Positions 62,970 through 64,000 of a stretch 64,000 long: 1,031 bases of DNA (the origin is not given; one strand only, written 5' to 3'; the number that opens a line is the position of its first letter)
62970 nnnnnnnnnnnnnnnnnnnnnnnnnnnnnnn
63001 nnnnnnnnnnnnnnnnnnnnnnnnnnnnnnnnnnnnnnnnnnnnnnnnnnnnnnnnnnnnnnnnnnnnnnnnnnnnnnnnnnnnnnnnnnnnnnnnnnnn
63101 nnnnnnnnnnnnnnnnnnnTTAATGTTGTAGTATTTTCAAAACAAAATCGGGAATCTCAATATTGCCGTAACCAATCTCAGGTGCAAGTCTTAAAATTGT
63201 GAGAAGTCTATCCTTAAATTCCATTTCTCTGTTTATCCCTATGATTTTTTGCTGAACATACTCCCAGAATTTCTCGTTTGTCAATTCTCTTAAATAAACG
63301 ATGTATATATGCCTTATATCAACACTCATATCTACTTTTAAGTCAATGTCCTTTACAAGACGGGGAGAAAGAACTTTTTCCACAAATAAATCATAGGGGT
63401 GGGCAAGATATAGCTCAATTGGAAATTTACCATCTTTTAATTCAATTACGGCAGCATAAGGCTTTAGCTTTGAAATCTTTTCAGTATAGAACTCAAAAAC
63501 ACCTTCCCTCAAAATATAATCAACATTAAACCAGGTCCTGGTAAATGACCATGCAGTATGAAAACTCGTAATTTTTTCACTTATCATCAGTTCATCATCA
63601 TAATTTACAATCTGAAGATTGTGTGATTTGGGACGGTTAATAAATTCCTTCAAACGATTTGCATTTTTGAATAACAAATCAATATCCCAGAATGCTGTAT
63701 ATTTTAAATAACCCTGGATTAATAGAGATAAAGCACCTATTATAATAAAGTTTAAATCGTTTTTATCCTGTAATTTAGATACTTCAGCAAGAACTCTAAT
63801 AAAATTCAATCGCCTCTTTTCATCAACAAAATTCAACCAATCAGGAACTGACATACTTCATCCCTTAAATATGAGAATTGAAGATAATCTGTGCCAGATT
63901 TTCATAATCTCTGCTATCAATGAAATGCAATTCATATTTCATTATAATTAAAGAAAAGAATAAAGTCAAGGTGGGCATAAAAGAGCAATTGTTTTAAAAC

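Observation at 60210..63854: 969-aa GlnE-like tandem nucleotidyltransferase translationally coupled to a minimal nucleotidyltransferase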

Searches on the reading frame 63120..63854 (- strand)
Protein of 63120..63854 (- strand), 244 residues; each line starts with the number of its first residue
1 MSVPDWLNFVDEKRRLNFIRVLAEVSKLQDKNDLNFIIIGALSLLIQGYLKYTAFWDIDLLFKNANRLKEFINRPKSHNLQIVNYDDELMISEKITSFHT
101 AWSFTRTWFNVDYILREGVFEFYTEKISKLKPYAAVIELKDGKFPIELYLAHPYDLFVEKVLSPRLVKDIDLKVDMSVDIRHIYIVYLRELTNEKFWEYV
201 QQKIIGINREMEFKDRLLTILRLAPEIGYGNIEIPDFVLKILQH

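Call 3: search_protein_families(library=pfam, proteins=[window:63120-63854:-], max_evalue=1)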
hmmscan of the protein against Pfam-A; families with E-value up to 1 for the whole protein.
window:63120-63854:- (244 aa): 1 family
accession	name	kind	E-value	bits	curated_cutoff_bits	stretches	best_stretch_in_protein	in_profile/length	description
PF19502.5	DUF6036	-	2.1e-06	28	23.6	1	18-74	3-58/164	Nucleotidyltransferase of unknown function (DUF6036)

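Call 4: search_protein_families(library=ncbifam, proteins=[window:63120-63854:-], max_evalue=1)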
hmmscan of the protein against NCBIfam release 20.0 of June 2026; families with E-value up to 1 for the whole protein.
window:63120-63854:- (244 aa): 0 families

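Call 7: search_solved_structures(query=window:63120-63854:-, max_evalue=10)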
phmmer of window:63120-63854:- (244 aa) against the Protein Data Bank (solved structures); distinct sequences matched with E-value up to 10: 1.
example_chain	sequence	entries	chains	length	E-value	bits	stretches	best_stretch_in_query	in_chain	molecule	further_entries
9w4d_A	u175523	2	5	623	0.31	14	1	29-97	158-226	fusion protein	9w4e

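Call 8: search_protein_families(library=padloc, proteins=[window:63120-63854:-], max_evalue=1)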
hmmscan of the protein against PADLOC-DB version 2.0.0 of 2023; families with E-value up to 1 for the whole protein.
window:63120-63854:- (244 aa): 0 families

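Call 14: find_homologous_proteins(query=window:63120-63854:-, max_evalue=0.001)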
Query window:63120-63854:- (244 aa): 98 proteins with E <= 0.001 among 550 candidates.
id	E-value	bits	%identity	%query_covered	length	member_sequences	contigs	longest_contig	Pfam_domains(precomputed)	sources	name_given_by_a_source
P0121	7.2e-157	538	100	100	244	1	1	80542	PF19502.6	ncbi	ncbi:MAG: hypothetical protein ACPL28_01300 [bacterium]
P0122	6.1e-133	460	84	100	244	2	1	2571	PF19502.6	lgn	-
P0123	6.5e-131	453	81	100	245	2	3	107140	-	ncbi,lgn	ncbi:MAG: hypothetical protein ABIL66_00355 [candidate division WOR-3 bacterium]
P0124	7.3e-131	453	81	100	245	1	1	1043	-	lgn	-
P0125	2.5e-129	448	80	100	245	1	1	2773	-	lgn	-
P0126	5.7e-129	447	80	100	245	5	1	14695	-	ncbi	ncbi:MAG: hypothetical protein ABIL69_10865 [candidate division WOR-3 bacterium]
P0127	8.6e-127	440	77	100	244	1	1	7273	-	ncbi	ncbi:MAG: hypothetical protein ABIL22_04205 [candidate division WOR-3 bacterium]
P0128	4.2e-126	438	80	99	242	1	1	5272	-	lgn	-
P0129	8.4e-126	437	81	98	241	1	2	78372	-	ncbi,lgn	-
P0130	8.5e-123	427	75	100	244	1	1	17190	PF19502.6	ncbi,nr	ncbi:MAG: hypothetical protein N3A65_07145 [candidate division WOR-3 bacterium]|nr:hypothetical prot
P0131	4.8e-121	421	76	99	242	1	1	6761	-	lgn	-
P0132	5.0e-121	421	77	98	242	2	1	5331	-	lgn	-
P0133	6.1e-121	421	78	98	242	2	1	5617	-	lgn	-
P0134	9.5e-121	420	76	99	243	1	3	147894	-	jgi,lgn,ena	-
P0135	1.5e-120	419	75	99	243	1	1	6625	-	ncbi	ncbi:MAG: hypothetical protein ACUVUH_09060 [bacterium]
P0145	7.3e-90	319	59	99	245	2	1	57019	PF19502.6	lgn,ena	-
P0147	4.9e-87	310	57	99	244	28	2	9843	PF19502.6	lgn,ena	-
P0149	2.5e-84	301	58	98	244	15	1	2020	PF19502.6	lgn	-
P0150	4.5e-84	300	55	99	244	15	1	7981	PF19502.6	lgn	-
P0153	1.9e-82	295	56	98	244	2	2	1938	PF19502.6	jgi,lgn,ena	-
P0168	6.2e-78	280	55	98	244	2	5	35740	PF19502.6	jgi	-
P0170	1.6e-77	279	53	99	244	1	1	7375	PF19502.6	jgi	jgi:hypothetical protein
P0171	2.4e-77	278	53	98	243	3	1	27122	PF19502.6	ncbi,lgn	ncbi:MAG: DUF6036 family nucleotidyltransferase [bacterium]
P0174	5.2e-76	274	51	98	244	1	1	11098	PF19502.6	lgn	-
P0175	6.7e-76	273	54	95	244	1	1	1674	PF19502.6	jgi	jgi:hypothetical protein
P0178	2.8e-75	271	52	98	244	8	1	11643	PF19502.6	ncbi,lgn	-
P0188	4.9e-71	257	52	96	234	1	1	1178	PF19502.6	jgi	jgi:hypothetical protein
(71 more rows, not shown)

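Call 38: predict_structure(alignment_id=A3)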
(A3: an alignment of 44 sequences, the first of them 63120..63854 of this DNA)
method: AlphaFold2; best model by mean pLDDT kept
length: 244 residues; sequences in the alignment: 44
mean_pLDDT: 91.0   pTM: 0.89
mean pLDDT of the five models: 91.0, 90.1, 89.8, 89.3, 88.6
residues with pLDDT >= 90: 182; 70-90: 51; 50-70: 11; < 50: 0
segments of 3 or more residues with pLDDT < 50: none
pLDDT, mean of each block of 10 residues (from residue 1): 87 95 98 95 96 92 94 94 80 73 95 93 85 94 96 96 86 82 95 95 94 95 87 89 85
secondary structure, 60 per line:
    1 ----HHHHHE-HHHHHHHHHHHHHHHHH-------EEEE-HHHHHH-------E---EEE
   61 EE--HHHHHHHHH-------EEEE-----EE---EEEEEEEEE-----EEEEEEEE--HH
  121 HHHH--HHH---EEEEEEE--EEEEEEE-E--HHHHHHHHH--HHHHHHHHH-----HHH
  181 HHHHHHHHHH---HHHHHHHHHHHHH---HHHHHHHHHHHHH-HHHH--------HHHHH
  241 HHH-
elements in order: H5-9 H12-28 E36-39 H41-46 E58-62 H65-73 E81-84 E95-103 E109-116 H119-124 E133-139 E142-148 H153-161 H164-172 H178-190 H194-206 H210-222 H224-227 H236-243
